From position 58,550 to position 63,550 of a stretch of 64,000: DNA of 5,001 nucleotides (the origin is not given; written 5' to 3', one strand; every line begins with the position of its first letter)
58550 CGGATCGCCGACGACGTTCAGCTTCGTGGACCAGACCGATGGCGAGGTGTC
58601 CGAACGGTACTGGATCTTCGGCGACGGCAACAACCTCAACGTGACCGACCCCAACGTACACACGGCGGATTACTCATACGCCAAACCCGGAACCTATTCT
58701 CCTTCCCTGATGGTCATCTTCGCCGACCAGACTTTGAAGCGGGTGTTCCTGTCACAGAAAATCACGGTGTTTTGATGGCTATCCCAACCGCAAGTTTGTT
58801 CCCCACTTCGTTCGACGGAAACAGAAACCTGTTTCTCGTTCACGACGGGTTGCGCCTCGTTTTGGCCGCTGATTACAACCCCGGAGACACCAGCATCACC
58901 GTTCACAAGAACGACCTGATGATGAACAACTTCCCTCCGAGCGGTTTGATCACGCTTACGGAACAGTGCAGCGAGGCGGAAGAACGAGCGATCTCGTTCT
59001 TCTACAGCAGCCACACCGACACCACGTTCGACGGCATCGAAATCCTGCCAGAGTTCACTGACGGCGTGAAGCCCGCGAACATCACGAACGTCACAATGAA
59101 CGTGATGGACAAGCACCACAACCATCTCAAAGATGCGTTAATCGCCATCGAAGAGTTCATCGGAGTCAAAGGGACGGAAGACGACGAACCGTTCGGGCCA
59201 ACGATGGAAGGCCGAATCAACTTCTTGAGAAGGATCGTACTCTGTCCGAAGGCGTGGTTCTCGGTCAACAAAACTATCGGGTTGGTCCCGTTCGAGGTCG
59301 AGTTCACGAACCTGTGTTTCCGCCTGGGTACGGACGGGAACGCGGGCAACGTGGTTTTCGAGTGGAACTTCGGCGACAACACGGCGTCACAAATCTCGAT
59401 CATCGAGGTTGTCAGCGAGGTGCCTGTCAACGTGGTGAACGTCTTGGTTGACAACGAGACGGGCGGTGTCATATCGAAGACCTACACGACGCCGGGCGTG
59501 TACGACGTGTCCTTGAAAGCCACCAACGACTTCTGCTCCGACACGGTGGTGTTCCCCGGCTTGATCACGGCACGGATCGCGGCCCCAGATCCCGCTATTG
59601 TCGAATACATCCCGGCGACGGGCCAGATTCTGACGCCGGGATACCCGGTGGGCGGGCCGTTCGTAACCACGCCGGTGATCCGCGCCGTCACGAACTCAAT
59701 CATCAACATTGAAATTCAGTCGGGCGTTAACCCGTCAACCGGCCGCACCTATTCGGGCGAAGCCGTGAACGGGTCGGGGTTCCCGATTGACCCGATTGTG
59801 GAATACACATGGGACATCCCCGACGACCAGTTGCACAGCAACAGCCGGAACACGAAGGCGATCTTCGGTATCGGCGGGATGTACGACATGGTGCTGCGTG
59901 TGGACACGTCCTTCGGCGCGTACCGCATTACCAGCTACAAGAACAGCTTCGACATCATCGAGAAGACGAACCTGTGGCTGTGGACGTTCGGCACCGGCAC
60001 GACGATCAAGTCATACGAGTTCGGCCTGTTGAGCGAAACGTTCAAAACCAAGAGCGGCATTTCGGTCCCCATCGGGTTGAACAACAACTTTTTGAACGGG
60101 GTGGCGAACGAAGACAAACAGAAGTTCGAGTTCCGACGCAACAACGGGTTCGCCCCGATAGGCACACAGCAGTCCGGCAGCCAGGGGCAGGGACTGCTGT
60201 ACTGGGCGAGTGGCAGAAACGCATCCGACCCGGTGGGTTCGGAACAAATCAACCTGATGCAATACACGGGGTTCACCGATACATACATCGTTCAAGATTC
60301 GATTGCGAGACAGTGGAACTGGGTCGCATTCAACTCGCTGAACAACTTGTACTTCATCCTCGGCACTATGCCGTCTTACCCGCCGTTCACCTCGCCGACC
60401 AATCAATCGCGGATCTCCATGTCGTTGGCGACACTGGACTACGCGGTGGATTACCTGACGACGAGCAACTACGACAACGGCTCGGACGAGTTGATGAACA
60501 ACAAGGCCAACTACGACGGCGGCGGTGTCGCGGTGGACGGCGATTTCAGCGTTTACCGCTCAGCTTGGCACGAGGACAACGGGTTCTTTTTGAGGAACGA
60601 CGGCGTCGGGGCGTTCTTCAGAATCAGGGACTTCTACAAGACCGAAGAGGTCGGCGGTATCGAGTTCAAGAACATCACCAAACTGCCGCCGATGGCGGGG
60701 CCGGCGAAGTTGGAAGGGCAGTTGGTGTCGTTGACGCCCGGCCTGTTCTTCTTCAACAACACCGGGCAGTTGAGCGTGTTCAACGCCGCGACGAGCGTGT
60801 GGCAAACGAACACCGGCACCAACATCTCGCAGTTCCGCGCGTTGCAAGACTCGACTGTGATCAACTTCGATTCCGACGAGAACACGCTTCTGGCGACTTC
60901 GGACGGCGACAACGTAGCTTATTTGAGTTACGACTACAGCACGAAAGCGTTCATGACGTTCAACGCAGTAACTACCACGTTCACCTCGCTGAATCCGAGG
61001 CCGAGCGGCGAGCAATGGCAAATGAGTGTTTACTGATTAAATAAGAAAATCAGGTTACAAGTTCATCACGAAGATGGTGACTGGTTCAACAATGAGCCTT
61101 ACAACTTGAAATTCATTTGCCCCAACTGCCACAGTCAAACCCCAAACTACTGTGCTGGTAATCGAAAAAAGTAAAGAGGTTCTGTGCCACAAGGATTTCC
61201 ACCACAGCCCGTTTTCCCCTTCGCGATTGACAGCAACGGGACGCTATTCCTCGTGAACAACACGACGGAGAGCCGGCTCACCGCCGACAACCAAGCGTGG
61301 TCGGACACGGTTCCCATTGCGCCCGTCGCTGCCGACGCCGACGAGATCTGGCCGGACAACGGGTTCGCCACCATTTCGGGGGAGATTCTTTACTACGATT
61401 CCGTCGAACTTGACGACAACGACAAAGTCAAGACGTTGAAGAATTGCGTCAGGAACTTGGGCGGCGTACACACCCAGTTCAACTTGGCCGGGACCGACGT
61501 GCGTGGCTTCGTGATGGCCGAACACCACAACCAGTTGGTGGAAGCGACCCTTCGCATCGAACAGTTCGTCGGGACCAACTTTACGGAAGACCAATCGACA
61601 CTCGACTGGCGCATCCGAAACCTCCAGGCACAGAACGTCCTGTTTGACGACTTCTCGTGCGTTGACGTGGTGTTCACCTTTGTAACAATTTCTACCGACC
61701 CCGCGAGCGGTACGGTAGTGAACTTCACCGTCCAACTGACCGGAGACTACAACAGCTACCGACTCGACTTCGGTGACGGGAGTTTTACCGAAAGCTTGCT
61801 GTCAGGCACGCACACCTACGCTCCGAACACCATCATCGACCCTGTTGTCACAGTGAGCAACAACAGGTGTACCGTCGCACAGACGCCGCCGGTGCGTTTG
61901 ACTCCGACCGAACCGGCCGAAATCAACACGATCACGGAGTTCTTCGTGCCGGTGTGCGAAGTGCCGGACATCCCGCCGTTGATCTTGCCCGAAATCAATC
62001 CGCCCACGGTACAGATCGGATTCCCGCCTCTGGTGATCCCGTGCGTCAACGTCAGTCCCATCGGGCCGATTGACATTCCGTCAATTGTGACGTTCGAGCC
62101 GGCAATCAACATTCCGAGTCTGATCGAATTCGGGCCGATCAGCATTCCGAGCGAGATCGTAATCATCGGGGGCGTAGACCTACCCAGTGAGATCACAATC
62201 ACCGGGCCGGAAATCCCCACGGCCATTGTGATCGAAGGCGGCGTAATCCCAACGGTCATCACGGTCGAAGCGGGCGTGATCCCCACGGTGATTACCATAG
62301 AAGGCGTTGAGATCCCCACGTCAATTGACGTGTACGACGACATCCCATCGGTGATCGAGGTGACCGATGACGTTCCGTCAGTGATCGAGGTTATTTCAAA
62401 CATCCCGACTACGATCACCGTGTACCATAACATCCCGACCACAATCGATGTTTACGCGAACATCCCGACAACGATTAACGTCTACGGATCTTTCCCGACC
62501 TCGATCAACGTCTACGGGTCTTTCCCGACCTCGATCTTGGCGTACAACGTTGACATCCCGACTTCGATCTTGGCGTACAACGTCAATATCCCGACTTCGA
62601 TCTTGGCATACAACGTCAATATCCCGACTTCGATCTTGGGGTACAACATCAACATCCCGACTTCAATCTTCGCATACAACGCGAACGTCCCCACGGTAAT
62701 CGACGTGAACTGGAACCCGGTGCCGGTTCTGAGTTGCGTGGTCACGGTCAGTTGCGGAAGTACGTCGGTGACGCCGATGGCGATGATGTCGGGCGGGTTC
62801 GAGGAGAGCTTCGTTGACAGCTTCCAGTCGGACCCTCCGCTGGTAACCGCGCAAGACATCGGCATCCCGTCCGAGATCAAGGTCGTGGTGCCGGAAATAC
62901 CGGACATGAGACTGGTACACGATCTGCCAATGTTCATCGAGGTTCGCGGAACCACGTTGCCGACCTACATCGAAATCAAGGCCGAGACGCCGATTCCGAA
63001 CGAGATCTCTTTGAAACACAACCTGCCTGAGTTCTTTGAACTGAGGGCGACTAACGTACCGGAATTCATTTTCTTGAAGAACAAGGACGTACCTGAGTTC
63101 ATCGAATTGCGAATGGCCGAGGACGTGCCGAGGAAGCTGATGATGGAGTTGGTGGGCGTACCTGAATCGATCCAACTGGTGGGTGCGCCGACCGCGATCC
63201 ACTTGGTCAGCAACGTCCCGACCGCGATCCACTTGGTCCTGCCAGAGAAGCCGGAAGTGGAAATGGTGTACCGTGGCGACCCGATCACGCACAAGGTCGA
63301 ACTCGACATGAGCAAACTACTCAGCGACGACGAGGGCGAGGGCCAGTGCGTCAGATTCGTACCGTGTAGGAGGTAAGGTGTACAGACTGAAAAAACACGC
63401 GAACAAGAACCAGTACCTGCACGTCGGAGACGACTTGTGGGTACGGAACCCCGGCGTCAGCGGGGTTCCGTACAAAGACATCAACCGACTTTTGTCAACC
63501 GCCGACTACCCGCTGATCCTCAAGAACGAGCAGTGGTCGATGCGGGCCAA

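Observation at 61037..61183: Decayed HNH homing endonuclease relic between two paralogous fiber genes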

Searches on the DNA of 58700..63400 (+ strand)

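Call 9: search_dna_similar(query=window:58700-63400:+, collection=phages, mode=distant, max_rows=20)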
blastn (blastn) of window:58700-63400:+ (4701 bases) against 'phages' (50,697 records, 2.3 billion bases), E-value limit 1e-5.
No match.

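Call 49: search_rna_families(source=window, start=60500, end=61700, threshold=evalue, max_evalue=1)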
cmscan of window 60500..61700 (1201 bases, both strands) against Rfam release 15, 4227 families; matches with E-value up to 1: 0.
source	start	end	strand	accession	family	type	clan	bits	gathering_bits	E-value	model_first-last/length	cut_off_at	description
